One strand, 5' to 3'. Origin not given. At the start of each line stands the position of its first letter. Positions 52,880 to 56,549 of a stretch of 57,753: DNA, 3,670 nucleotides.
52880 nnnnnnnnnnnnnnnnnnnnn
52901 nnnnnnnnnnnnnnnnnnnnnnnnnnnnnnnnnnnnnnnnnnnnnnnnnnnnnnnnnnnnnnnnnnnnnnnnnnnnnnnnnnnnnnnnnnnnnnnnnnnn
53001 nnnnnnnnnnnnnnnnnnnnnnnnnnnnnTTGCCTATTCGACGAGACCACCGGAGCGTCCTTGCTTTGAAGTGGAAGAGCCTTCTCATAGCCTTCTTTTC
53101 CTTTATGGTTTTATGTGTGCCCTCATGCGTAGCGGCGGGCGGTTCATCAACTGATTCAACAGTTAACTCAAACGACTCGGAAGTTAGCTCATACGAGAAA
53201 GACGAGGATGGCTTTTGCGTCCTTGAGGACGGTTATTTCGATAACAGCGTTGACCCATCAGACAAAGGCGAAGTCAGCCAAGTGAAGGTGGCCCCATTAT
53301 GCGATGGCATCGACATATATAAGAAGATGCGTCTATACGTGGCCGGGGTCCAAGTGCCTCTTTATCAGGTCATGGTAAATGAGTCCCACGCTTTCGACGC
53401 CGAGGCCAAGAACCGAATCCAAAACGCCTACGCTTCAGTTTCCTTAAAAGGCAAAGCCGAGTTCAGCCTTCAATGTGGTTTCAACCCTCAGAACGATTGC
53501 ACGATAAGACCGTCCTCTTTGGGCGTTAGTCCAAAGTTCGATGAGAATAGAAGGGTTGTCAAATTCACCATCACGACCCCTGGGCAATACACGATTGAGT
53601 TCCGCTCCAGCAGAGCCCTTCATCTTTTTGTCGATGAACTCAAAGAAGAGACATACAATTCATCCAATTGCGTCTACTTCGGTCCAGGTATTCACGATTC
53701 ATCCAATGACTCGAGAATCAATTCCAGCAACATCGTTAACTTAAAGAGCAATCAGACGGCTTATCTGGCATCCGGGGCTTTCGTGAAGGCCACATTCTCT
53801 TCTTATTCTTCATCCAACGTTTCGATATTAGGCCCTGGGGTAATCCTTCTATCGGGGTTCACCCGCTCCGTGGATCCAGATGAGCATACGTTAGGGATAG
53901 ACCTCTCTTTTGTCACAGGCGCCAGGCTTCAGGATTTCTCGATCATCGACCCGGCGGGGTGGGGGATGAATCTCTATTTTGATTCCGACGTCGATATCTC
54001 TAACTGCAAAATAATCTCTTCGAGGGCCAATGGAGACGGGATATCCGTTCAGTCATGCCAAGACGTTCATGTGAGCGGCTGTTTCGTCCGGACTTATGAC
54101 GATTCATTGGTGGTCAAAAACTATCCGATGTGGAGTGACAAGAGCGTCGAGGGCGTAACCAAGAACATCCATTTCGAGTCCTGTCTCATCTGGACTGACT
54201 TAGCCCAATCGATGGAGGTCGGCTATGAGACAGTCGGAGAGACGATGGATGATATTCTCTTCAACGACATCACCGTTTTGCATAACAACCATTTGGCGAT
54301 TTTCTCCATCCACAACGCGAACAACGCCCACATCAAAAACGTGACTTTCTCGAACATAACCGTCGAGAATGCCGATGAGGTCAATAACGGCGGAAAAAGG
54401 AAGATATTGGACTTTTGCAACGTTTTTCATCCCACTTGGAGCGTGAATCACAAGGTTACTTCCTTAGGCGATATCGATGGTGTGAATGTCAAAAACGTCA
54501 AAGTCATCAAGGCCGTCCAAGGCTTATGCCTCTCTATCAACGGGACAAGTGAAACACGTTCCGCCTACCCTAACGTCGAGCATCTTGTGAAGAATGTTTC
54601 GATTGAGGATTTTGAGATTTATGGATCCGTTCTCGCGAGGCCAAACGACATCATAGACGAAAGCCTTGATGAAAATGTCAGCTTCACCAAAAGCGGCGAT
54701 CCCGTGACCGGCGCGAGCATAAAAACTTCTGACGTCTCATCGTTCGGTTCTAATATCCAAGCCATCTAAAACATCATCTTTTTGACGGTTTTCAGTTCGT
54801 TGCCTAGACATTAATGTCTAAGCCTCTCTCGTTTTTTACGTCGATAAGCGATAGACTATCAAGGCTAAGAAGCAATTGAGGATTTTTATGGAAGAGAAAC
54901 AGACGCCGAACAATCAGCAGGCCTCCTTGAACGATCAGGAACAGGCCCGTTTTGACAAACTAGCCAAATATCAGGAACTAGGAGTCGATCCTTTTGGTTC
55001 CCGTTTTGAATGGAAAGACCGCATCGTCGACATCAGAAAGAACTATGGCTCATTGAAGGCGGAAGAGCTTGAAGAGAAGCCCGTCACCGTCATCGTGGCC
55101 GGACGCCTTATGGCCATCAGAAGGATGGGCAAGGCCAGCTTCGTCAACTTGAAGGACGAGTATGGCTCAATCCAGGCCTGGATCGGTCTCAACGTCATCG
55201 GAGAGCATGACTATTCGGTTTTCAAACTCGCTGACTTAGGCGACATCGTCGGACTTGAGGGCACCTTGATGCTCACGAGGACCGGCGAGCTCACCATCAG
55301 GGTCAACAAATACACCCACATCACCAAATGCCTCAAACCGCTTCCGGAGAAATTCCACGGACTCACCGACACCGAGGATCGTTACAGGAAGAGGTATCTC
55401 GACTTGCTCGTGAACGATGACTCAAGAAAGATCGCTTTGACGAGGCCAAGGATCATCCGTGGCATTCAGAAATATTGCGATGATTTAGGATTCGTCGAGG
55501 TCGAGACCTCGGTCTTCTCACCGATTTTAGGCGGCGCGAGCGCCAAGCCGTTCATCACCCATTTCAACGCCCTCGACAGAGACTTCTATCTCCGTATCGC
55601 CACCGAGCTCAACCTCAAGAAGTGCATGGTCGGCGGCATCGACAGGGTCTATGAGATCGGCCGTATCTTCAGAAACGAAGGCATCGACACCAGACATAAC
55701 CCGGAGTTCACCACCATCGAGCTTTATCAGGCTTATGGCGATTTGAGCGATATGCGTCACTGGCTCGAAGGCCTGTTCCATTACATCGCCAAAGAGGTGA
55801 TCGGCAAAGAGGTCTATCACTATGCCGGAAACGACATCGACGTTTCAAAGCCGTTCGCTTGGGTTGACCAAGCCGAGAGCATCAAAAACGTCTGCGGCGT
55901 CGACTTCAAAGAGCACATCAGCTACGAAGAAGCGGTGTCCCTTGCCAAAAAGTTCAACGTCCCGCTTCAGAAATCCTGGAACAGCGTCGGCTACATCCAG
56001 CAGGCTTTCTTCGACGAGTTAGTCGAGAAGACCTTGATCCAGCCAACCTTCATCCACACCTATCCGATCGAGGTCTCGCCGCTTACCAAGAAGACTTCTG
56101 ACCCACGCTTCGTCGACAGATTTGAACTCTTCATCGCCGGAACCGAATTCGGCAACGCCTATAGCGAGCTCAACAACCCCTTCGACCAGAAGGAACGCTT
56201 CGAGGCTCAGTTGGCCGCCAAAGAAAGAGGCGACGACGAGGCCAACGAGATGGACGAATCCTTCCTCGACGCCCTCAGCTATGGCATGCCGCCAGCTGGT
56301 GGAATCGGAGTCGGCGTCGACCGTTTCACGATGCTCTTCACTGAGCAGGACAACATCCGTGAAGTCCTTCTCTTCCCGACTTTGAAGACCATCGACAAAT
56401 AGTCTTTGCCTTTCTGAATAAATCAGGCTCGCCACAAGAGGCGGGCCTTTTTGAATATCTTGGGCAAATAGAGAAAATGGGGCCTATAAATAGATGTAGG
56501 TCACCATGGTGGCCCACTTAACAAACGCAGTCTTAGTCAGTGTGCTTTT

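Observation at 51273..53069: In-frame fusion of beta-phosphoglucomutase to the ABC importer ATPase: metabolic enzyme tethered to the transport motor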

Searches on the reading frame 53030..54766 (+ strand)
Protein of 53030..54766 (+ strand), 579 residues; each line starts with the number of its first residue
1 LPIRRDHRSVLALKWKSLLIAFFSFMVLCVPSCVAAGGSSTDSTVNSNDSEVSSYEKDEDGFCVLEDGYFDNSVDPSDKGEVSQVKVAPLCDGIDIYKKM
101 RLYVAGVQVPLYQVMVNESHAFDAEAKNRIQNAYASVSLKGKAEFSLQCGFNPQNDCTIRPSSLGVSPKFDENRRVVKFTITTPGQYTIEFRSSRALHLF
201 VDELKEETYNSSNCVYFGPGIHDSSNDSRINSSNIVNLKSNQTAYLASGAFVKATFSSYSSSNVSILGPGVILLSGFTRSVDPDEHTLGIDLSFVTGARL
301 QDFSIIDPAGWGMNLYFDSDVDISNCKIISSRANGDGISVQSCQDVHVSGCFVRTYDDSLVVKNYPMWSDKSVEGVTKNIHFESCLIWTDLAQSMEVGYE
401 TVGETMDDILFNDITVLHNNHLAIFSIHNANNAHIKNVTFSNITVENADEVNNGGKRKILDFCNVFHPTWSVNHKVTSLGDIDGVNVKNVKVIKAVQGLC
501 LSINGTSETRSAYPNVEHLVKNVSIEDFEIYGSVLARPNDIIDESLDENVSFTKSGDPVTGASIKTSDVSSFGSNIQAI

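Call 4: search_protein_families(library=pfam, proteins=[window:53030-54766:+])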
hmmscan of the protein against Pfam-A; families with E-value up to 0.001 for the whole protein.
window:53030-54766:+ (579 aa): 1 family
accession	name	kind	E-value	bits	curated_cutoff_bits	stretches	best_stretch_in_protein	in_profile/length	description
PF00295.23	Glyco_hydro_28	-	3.4e-06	26.8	22.9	1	290-448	94-243/324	Glycosyl hydrolases family 28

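Call 56: search_protein_families(library=ncbifam, proteins=[window:53030-54766:+], max_evalue=0.001)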
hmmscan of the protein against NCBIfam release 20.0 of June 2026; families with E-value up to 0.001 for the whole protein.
window:53030-54766:+ (579 aa): 4 families
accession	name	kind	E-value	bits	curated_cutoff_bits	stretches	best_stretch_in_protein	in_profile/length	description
NF051861.1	PolglcturonPglBAgro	equivalog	6.8e-17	61.3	600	1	296-449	134-284/437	polygalacturonase PglB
NF049898.1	RhamgalacuronBT4146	equivalog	1e-10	41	500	1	262-376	102-220/445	rhamnogalacturonidase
NF049899.1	RhamgalacuronBT4153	equivalog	5.2e-06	25.4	650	1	299-445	194-344/432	rhamnogalacturonidase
NF049892.1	AlphdgalacturondseBT4155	equivalog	7.8e-05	21.5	800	1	300-495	219-407/454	alpha-d-galacturonidase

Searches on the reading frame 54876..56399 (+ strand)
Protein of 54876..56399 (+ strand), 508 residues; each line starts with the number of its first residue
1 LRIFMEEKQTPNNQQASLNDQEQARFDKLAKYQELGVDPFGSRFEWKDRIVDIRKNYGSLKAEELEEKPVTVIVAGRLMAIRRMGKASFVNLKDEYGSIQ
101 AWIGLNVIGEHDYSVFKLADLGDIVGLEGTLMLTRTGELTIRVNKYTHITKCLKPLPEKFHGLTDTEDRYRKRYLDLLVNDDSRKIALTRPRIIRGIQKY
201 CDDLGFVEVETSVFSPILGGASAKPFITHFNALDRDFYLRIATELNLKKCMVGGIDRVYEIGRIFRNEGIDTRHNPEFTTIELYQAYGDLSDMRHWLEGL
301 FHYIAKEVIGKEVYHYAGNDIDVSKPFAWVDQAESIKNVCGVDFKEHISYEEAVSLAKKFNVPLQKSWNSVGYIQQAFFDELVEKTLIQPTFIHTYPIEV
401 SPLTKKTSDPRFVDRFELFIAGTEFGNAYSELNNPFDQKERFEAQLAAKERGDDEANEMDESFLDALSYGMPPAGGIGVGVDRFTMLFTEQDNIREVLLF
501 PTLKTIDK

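Call 4: search_protein_families(library=pfam, proteins=[window:54876-56399:+])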
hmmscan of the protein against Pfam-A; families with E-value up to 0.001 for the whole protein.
window:54876-56399:+ (508 aa): 3 families
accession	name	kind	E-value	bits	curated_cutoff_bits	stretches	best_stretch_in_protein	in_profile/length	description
PF00152.25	tRNA-synt_2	-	1.7e-80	270.9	25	1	166-503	2-307/308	tRNA synthetases class II (D, K and N)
PF01336.31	tRNA_anti-codon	-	5e-13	49.2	27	1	72-147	1-73/75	OB-fold nucleic acid binding domain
PF01409.25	tRNA-synt_2d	-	1.5e-06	28.3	19.8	0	258-310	105-155/246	tRNA synthetases class II core domain (F)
